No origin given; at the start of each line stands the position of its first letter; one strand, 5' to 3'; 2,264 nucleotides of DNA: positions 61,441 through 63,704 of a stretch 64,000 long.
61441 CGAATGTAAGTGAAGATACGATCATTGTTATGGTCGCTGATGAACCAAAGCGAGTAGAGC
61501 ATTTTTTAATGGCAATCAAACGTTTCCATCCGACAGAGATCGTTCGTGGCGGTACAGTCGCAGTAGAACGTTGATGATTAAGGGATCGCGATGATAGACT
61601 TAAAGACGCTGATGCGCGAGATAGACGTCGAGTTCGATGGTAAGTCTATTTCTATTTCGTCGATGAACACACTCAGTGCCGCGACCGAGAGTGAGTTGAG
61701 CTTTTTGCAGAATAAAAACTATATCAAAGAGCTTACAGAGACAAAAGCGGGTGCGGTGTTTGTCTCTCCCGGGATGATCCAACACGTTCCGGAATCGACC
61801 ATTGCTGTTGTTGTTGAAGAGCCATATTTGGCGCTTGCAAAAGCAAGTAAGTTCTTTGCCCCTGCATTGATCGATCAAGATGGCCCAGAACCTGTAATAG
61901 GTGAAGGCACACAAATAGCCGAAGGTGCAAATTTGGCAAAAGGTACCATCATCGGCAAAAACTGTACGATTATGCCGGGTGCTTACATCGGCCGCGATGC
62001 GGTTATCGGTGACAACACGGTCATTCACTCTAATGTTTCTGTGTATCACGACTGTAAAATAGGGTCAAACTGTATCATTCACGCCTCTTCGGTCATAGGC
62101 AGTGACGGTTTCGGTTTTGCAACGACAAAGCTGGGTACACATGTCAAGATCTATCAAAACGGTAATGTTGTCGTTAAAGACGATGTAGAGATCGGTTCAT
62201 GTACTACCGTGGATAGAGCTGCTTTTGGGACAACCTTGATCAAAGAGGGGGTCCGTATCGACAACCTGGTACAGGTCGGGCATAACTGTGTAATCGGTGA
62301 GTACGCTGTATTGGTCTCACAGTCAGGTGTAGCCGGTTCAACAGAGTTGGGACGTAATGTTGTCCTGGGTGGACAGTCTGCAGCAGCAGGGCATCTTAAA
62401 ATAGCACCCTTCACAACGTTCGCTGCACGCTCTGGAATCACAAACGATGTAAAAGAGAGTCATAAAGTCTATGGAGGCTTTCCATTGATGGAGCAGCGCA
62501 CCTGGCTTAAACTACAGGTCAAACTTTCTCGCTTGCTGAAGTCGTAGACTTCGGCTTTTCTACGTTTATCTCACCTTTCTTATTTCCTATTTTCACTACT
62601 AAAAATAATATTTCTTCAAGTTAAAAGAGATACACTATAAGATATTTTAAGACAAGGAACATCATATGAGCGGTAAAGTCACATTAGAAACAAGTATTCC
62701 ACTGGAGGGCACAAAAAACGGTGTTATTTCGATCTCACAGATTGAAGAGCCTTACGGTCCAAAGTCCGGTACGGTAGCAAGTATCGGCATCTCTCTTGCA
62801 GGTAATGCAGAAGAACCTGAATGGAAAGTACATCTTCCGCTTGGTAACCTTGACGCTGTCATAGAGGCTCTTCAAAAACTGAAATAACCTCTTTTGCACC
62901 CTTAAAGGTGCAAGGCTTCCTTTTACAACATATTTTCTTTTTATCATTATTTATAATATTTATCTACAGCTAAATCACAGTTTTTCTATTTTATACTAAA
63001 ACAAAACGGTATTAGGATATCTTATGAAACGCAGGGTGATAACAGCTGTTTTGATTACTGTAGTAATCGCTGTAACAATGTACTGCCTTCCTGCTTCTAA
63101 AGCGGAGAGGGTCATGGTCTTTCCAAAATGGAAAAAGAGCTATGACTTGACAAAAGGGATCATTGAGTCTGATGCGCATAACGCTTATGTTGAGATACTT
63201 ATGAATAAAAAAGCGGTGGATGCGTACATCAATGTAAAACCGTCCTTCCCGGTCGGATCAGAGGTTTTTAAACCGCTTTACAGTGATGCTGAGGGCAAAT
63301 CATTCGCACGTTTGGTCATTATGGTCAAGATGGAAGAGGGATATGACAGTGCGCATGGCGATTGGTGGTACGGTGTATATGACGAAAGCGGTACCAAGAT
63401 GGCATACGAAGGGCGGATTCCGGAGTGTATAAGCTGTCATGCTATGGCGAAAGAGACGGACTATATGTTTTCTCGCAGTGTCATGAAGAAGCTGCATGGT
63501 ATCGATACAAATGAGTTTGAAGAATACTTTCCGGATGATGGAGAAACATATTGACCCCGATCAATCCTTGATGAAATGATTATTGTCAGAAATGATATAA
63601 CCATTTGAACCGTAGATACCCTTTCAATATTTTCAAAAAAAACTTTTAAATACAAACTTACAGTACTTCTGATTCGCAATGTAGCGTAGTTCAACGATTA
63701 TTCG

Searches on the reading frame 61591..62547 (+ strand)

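Call 79: search_protein_families(library=pfam, proteins=[window:61591-62547:+], max_evalue=0.00001)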
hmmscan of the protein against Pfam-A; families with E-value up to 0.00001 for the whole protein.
window:61591-62547:+ (318 aa): 3 families
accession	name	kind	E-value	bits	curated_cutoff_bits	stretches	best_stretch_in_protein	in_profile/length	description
PF00132.30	Hexapep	-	2.4e-31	106.6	27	3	136-170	1-35/36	Bacterial transferase hexapeptide (six repeats)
PF04613.19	LpxD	-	5.7e-19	68.2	30.8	1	20-87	2-69/70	UDP-3-O-[3-hydroxymyristoyl] glucosamine N-acyltransferase, LpxD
PF25084.1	LbH_EIF2B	-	2.1e-10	41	54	1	101-170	22-100/105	EIF2B subunit epsilon LbH domain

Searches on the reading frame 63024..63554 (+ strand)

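Call 79: search_protein_families(library=pfam, proteins=[window:63024-63554:+], max_evalue=0.00001)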
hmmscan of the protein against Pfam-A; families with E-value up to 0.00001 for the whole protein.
window:63024-63554:+ (176 aa): 1 family
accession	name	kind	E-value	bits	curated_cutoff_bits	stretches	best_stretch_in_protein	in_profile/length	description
PF16694.10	Cytochrome_P460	-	1.4e-12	48.5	27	1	47-150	14-125/125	Cytochrome P460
